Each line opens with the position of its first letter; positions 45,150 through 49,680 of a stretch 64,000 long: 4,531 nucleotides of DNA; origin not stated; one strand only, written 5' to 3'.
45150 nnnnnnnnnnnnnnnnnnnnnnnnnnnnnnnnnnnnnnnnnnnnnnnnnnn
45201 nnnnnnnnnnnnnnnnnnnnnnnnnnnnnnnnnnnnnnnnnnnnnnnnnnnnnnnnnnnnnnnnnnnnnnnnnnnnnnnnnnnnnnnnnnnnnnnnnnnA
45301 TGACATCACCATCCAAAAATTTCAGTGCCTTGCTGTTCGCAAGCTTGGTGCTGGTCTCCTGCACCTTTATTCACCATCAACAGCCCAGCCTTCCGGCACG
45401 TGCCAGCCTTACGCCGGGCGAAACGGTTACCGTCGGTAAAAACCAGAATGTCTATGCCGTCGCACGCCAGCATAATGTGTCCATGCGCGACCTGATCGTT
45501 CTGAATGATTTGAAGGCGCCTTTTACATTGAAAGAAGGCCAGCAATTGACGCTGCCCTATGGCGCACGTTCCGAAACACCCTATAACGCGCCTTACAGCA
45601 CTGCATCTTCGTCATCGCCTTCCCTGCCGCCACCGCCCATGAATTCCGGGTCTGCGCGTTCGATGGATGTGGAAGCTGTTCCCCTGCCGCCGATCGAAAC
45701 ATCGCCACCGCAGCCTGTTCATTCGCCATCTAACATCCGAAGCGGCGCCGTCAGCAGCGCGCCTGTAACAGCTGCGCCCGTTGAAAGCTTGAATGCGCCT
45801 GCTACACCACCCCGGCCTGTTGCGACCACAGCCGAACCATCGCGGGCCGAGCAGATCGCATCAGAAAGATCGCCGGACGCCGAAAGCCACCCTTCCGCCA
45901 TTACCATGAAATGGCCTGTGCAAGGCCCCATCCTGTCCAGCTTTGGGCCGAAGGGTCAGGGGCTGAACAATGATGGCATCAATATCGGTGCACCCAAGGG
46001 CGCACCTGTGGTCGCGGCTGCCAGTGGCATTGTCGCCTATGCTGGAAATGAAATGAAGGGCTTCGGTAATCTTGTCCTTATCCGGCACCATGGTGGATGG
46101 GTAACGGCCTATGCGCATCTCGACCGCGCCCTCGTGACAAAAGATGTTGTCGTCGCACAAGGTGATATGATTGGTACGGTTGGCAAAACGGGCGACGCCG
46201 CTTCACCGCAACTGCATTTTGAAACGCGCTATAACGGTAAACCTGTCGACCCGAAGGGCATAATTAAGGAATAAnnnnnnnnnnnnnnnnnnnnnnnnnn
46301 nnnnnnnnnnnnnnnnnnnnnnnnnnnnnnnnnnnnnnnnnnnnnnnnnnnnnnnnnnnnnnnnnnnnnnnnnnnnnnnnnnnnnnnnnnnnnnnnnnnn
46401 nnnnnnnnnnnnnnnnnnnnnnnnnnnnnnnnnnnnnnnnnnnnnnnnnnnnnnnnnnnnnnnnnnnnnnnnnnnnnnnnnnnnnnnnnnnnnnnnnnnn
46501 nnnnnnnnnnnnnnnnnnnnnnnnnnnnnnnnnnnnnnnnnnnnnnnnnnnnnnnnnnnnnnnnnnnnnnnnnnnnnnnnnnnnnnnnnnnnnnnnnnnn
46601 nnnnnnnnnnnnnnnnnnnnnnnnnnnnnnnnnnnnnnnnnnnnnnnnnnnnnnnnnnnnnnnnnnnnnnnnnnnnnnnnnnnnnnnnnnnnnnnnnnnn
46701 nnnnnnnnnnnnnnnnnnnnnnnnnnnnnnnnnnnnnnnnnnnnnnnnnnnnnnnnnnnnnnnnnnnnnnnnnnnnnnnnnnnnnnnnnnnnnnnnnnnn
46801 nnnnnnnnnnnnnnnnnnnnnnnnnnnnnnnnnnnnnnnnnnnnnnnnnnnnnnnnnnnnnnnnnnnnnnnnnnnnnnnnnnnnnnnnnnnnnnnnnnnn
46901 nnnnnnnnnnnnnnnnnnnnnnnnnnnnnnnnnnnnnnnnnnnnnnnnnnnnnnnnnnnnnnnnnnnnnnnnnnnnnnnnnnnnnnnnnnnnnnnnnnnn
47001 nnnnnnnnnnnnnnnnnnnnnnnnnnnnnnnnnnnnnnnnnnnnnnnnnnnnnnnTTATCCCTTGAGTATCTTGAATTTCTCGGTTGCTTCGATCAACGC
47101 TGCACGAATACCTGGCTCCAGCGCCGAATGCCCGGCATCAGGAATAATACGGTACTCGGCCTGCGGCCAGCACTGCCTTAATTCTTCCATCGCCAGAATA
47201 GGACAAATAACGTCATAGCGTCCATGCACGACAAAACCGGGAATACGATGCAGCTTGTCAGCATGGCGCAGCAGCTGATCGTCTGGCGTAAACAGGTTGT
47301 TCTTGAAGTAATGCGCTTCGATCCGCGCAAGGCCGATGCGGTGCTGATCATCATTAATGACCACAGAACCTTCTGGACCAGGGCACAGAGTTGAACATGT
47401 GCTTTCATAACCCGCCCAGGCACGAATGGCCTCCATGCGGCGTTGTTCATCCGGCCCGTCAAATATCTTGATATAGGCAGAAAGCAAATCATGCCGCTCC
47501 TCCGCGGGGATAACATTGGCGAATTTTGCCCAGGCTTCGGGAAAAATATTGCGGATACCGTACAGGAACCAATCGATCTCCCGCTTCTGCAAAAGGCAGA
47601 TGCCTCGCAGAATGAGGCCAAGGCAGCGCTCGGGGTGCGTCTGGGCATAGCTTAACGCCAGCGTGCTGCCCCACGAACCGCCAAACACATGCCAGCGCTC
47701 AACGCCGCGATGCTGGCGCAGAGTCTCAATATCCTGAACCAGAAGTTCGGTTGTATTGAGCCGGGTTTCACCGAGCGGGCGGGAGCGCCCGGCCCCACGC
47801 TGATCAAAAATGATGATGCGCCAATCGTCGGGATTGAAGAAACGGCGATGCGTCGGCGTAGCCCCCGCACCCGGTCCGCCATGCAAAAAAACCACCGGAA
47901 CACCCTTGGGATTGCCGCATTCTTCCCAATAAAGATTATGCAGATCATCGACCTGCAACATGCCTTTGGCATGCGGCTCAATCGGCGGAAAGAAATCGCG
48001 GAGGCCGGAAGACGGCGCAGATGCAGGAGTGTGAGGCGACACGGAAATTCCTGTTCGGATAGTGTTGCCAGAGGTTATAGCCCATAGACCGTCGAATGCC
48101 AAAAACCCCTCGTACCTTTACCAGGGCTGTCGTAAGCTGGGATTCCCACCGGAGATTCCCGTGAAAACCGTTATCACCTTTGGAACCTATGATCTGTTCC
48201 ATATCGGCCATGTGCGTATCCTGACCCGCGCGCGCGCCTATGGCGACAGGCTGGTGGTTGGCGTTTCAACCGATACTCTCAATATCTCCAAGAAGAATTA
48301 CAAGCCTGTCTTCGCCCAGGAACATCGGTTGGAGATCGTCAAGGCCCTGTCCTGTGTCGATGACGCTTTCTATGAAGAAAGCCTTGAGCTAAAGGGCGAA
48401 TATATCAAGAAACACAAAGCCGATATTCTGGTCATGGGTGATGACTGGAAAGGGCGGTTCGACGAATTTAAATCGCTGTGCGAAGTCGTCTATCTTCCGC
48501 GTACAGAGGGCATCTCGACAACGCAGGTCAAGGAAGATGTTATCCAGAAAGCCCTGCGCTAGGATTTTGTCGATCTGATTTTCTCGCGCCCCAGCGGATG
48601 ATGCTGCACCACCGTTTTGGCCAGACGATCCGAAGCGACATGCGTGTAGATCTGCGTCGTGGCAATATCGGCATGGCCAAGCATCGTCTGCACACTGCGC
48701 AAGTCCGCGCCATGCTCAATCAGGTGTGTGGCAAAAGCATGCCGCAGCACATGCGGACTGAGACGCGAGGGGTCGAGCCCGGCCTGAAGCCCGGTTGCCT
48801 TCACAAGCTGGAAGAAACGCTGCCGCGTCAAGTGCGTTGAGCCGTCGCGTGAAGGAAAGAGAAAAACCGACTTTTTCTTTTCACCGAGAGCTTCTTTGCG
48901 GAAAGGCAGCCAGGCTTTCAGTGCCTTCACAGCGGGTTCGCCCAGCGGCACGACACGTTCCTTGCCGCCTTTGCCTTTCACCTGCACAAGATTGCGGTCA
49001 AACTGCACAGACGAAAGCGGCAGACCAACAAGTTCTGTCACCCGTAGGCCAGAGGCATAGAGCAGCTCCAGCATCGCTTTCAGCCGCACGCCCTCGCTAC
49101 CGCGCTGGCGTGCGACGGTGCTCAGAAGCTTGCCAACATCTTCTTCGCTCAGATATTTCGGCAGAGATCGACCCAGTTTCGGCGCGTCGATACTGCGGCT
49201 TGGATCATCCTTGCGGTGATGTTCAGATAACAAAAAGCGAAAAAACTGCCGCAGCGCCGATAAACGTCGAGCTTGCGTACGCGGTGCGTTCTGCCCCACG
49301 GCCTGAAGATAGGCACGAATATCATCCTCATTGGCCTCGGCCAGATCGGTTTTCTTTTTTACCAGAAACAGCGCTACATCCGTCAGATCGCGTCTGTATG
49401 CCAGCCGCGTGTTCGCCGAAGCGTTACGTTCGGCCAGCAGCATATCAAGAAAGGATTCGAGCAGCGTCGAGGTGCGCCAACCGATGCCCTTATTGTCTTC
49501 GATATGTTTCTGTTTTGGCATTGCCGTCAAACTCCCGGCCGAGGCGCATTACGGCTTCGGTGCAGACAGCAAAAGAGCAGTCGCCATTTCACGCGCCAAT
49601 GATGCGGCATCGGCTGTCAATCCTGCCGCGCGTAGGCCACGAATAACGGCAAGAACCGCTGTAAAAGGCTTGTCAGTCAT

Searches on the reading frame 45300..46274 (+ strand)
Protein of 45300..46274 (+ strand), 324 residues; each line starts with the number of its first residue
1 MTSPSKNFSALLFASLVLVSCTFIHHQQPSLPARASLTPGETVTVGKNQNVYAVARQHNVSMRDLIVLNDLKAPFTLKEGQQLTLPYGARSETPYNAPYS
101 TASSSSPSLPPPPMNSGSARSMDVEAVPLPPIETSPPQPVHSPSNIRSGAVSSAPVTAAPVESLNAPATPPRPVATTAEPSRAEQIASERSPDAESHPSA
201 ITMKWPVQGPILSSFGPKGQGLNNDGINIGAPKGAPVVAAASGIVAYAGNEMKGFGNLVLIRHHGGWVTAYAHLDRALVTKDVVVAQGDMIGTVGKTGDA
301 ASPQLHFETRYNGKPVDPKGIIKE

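Call 45: search_protein_families(library=pfam, proteins=[window:45300-46274:+], max_evalue=0.00001)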
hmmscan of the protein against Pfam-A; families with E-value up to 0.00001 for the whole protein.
window:45300-46274:+ (324 aa): 2 families
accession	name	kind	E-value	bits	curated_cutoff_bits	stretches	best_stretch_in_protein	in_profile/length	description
PF01551.29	Peptidase_M23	-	7.7e-31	106.6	28.7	1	224-318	3-96/96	Peptidase family M23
PF01476.26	LysM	-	5.5e-07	29.9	20.9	1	44-86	2-43/43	LysM domain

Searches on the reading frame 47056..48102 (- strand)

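Call 45: search_protein_families(library=pfam, proteins=[window:47056-48102:-], max_evalue=0.00001)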
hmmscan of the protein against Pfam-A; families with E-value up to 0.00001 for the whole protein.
window:47056-48102:- (348 aa): 3 families
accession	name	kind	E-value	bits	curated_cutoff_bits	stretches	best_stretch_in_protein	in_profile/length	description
PF00561.26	Abhydrolase_1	-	5.8e-31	108.4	25.8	1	69-329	2-242/245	alpha/beta hydrolase fold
PF12146.15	Hydrolase_4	-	1.8e-12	47.5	27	1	70-186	7-129/239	Serine aminopeptidase, S33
PF12697.13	Abhydrolase_6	-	1.4e-08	36.2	26.3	1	70-329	1-208/217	Alpha/beta hydrolase family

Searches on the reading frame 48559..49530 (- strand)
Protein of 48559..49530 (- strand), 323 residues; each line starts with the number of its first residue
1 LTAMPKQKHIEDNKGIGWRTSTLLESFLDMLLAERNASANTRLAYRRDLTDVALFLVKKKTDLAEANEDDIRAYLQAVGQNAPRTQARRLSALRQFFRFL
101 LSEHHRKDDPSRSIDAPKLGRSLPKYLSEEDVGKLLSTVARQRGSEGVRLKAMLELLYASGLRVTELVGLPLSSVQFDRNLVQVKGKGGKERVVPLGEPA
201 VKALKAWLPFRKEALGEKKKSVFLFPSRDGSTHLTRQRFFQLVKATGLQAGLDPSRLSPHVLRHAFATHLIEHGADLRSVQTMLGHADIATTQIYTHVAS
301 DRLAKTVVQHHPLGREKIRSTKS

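Call 45: search_protein_families(library=pfam, proteins=[window:48559-49530:-], max_evalue=0.00001)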
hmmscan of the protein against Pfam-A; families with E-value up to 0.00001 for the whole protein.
window:48559-49530:- (323 aa): 3 families
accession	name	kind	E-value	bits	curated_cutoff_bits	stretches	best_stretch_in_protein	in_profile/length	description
PF00589.27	Phage_integrase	-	3.8e-48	164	27.1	1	126-300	2-170/172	Phage integrase family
PF02899.23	Phage_int_SAM_1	-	5.2e-19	68.8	22.3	1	24-104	1-83/83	Phage integrase, N-terminal SAM-like domain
PF13495.12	Phage_int_SAM_4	-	6.1e-07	30.2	27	1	23-103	1-81/85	Phage integrase, N-terminal SAM-like domain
